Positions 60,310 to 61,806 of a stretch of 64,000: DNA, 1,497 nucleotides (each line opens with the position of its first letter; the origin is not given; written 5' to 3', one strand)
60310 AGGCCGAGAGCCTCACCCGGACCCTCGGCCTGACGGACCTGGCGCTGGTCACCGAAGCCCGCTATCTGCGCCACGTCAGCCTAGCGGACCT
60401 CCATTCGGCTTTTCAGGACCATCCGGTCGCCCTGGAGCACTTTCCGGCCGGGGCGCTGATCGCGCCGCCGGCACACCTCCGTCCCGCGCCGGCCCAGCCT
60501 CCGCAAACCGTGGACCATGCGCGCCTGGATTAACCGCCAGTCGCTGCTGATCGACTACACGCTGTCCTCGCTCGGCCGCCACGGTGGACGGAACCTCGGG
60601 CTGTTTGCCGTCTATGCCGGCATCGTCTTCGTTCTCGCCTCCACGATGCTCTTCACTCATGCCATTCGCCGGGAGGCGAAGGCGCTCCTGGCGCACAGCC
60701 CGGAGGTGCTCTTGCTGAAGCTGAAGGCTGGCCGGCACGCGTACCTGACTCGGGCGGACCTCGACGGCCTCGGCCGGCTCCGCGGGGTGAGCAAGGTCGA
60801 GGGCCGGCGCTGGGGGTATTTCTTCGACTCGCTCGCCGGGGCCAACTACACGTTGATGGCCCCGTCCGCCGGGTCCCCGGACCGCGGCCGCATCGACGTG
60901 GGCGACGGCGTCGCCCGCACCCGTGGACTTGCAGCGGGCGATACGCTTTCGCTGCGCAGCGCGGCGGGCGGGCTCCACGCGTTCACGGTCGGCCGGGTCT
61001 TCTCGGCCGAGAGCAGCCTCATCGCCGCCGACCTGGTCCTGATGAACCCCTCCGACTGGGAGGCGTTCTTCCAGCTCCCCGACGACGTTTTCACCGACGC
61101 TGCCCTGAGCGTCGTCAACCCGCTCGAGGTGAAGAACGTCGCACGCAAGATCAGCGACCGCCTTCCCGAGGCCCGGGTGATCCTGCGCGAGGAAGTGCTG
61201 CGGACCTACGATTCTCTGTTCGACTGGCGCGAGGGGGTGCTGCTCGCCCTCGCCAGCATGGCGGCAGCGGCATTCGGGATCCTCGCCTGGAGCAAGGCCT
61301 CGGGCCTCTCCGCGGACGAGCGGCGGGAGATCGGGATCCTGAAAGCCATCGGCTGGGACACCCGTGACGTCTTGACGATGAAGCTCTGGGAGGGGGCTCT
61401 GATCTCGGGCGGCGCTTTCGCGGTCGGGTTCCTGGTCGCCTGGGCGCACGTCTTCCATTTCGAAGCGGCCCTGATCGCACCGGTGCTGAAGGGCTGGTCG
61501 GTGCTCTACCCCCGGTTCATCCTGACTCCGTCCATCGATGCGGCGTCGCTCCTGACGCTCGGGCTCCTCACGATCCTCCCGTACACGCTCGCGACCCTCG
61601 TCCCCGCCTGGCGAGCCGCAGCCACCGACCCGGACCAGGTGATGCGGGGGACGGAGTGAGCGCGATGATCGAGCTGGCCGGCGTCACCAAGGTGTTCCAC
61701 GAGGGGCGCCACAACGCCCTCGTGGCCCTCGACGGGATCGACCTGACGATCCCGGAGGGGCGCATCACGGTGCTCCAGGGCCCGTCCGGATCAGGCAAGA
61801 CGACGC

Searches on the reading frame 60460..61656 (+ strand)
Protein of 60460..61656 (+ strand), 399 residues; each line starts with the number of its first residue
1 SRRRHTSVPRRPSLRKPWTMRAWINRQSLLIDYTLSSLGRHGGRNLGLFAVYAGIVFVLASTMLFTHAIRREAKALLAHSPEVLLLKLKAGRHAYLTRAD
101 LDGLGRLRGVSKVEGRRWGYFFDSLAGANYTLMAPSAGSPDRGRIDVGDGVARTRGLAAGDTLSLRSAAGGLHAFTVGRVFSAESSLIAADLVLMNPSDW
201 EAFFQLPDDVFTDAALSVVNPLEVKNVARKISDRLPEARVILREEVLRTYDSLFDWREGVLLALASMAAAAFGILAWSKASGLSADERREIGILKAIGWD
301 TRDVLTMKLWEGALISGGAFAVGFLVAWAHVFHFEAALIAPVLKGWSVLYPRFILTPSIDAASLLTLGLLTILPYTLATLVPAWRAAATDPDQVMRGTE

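Call 31: search_protein_families(library=ncbifam, proteins=[window:60460-61656:+], max_evalue=0.00001)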
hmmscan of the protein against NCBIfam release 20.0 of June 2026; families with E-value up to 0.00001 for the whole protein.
window:60460-61656:+ (399 aa): 3 families
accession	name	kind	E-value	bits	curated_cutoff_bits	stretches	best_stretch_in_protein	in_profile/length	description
TIGR02212.1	lolCE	equivalog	1.7e-12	47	362.45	1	145-396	145-409/411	lipoprotein-releasing ABC transporter permease subunit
NF008076.0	PRK10814.1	exception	6.6e-09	35.3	473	1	174-396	183-397/399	lipoprotein-releasing ABC transporter permease subunit LolC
TIGR03434.1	ADOP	subfamily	2.7e-06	25.8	622.3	1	261-396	683-801/803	ADOP family duplicated permease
